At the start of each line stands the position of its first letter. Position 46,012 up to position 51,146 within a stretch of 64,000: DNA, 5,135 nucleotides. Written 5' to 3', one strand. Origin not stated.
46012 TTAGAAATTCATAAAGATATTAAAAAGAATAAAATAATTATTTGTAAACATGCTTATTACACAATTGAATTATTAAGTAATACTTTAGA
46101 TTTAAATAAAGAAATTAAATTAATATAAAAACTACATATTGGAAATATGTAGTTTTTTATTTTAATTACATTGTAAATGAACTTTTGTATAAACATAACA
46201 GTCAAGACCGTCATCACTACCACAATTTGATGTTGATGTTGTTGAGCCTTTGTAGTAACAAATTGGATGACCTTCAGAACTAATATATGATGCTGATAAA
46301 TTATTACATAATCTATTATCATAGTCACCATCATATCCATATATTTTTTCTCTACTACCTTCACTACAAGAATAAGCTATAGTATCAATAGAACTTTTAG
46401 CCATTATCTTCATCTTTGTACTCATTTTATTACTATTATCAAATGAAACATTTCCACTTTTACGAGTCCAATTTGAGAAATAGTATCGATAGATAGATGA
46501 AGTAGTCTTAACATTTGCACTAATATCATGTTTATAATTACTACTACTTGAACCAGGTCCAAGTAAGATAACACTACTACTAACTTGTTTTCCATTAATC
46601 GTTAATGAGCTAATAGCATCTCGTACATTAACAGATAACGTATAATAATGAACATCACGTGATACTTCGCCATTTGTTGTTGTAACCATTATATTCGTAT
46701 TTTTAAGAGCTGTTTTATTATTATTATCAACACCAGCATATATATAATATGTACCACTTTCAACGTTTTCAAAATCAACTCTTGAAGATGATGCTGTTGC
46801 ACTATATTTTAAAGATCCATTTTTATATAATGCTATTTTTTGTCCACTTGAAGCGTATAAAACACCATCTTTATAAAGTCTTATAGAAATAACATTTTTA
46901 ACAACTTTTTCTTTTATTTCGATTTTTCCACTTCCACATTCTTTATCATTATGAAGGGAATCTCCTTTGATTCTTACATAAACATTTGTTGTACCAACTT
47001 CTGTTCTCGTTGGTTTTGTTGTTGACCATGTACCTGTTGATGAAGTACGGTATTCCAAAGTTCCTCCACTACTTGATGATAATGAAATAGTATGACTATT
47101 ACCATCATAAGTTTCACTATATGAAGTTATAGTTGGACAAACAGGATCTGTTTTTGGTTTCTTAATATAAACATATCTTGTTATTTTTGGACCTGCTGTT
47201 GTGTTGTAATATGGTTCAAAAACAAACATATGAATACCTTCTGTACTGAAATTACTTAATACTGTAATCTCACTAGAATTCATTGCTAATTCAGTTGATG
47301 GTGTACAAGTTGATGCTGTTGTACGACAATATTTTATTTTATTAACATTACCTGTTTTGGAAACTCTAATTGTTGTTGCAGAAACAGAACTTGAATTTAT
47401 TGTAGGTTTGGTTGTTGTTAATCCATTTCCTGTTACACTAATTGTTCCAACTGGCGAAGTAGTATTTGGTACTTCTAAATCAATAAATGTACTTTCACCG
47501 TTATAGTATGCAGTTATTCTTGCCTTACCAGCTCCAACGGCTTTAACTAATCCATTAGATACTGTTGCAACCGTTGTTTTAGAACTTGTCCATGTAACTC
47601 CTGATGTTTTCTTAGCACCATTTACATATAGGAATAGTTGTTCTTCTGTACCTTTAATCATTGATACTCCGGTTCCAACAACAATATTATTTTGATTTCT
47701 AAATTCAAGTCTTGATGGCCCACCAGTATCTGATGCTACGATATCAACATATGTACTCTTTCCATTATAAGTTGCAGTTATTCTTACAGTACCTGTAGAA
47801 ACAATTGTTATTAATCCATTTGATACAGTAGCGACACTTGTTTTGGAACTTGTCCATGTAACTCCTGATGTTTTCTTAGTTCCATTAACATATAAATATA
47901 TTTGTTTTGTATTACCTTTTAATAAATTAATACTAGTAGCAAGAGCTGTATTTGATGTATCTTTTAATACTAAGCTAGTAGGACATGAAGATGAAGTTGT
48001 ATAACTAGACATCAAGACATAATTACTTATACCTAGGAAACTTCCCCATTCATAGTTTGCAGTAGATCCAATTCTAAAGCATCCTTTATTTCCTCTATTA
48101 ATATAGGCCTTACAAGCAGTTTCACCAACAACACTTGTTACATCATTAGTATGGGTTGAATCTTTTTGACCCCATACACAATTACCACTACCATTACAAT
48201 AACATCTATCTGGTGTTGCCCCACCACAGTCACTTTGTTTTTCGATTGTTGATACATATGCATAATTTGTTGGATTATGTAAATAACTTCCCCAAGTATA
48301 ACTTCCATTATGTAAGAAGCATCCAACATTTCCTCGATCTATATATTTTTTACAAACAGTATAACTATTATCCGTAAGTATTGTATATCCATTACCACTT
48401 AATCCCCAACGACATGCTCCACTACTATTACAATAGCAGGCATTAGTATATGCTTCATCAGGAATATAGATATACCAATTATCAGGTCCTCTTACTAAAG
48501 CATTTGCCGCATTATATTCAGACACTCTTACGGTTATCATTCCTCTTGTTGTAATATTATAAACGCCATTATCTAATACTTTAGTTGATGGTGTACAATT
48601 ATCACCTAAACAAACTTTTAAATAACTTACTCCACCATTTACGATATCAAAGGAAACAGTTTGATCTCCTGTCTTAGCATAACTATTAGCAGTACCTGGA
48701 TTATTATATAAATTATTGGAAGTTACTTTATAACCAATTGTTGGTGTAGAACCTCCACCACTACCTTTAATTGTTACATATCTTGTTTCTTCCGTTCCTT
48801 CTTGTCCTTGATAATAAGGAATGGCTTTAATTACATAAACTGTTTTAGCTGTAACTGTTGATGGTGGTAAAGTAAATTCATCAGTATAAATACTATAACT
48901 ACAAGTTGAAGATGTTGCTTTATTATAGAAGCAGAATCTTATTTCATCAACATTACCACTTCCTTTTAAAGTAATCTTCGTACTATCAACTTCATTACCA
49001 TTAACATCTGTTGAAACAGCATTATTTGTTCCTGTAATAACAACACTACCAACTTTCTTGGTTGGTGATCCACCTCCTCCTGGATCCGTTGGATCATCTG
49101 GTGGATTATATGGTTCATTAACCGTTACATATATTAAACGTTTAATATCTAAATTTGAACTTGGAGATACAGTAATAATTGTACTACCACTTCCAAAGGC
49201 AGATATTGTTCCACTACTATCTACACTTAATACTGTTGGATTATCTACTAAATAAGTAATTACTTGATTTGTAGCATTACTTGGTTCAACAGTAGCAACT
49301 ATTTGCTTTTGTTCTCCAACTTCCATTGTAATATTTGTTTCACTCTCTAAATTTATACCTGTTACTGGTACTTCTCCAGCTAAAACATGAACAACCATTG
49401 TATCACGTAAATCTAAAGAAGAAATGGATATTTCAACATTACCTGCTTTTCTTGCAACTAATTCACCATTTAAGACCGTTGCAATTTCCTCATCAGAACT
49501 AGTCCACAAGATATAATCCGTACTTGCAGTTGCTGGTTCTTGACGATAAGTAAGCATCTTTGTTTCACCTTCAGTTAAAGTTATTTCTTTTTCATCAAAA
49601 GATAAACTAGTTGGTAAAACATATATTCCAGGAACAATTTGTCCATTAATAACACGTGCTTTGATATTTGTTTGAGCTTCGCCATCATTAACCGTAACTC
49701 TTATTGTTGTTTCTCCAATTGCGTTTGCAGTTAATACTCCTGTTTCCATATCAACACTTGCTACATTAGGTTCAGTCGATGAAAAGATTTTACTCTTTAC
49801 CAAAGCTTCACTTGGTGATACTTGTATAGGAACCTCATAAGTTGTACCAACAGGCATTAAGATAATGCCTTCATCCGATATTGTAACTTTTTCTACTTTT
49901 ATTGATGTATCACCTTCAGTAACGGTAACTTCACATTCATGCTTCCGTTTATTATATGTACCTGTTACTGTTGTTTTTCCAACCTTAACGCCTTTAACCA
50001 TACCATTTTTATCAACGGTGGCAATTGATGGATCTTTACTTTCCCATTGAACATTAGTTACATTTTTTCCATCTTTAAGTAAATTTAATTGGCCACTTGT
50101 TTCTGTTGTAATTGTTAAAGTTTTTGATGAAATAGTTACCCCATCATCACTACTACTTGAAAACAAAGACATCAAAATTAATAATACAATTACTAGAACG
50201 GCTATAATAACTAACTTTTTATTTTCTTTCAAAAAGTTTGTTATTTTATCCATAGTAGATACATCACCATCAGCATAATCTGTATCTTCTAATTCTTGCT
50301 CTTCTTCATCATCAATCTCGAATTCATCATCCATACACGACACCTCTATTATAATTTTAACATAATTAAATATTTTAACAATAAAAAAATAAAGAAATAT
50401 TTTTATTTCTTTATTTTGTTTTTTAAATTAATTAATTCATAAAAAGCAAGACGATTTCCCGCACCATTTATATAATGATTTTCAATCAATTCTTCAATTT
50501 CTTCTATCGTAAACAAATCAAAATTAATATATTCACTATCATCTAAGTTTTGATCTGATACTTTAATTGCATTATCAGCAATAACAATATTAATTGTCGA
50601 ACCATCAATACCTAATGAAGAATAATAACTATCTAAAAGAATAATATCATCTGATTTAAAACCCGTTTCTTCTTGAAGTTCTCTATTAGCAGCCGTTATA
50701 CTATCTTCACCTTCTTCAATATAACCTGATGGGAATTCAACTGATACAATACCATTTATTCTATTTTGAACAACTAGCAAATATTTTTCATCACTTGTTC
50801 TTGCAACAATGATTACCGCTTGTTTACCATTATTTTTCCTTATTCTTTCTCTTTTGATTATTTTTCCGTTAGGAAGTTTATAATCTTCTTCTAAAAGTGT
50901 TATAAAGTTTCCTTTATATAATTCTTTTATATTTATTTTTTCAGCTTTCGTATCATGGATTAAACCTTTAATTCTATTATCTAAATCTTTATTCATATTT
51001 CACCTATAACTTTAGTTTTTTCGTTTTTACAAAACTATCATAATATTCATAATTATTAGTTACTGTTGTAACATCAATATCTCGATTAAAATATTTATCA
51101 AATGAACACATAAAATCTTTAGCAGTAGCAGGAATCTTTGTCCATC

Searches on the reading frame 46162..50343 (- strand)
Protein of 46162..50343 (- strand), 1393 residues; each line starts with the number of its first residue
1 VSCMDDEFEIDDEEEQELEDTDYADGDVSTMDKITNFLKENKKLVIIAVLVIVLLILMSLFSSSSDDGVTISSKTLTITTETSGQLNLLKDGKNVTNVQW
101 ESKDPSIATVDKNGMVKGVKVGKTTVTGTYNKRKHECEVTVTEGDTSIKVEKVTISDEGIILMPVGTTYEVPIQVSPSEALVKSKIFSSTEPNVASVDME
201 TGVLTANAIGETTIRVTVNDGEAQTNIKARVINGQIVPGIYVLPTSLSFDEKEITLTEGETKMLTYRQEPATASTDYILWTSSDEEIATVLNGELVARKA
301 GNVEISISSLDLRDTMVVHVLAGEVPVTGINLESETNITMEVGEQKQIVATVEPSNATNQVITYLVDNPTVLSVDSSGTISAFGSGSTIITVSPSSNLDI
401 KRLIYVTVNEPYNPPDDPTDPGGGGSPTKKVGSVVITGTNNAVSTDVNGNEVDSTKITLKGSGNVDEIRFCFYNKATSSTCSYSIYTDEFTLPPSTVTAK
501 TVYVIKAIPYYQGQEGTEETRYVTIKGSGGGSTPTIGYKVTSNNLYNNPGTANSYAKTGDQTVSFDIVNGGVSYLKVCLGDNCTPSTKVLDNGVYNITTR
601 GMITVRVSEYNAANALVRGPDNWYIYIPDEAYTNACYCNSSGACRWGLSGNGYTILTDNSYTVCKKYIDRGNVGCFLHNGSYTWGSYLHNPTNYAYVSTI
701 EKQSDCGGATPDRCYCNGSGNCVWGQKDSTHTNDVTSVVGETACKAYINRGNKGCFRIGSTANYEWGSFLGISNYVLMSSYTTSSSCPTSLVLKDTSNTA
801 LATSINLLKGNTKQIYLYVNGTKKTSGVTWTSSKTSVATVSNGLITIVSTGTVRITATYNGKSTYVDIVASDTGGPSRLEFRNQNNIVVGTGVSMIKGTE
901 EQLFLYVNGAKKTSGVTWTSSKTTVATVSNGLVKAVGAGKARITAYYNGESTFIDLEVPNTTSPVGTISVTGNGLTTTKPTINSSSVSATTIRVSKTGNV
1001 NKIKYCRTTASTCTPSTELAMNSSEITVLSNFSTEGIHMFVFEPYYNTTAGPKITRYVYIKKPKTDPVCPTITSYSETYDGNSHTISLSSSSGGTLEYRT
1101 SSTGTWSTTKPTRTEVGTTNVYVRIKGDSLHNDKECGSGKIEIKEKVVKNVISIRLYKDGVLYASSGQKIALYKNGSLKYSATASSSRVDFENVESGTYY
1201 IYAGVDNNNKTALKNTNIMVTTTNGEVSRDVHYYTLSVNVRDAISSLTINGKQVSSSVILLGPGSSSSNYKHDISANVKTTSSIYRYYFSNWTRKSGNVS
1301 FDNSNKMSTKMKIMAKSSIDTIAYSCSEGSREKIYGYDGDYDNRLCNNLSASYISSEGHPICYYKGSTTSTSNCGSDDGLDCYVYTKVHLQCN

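Call 45: search_protein_families(library=pfam, proteins=[window:46162-50343:-], max_evalue=0.001)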
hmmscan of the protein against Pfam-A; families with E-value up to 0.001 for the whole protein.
window:46162-50343:- (1393 aa): 3 families
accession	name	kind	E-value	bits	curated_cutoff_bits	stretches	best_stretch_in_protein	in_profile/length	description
PF02368.24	Big_2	-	2e-46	156.2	22.8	6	68-139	4-77/79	Bacterial Ig-like domain (group 2)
PF21461.3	HL_N-beta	-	1.6e-11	44.2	27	0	96-135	12-49/57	Hyaluronate lyase, N-terminal beta-sheet domain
PF22359.2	Big-like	-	0.00013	22.6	27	0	97-142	2-47/48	Bacterial Ig-like domain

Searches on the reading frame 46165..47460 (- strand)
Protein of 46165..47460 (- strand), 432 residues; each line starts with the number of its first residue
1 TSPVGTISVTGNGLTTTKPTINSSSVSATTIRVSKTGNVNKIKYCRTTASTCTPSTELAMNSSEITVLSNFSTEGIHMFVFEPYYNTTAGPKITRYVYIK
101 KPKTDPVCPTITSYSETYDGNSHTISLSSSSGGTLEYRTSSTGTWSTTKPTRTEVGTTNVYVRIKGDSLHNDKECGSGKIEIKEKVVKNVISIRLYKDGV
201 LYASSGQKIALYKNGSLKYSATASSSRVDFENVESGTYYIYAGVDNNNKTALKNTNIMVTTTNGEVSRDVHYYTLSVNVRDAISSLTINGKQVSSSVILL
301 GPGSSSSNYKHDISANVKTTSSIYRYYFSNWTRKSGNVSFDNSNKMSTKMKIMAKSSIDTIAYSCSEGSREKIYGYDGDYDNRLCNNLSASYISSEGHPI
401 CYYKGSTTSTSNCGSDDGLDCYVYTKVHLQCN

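Call 47: search_protein_families(library=pfam, proteins=[window:46165-47460:-], max_evalue=1)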
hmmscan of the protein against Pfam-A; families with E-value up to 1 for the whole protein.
seq(432 aa): 3 families
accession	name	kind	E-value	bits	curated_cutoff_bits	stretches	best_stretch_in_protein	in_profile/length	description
PF24025.1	Ig_DR_A0283-like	-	0.065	14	27.1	1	214-257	34-77/102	DR_A0283-like, Ig-like domain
PF19190.6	BACON_2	-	0.067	13.6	25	1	117-168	15-67/94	Viral BACON domain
PF04151.21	PPC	-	0.19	13.1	25.9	1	201-241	30-67/70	Bacterial pre-peptidase C-terminal domain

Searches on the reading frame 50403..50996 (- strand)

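Call 61: search_protein_families(library=pfam, proteins=[window:50403-50996:-], max_evalue=0.001)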
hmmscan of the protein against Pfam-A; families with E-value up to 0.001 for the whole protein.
window:50403-50996:- (197 aa): 1 family
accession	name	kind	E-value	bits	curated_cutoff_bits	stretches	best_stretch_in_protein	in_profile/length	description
PF00293.34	NUDIX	-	2.1e-12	47.6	21.1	1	59-169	4-119/134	NUDIX domain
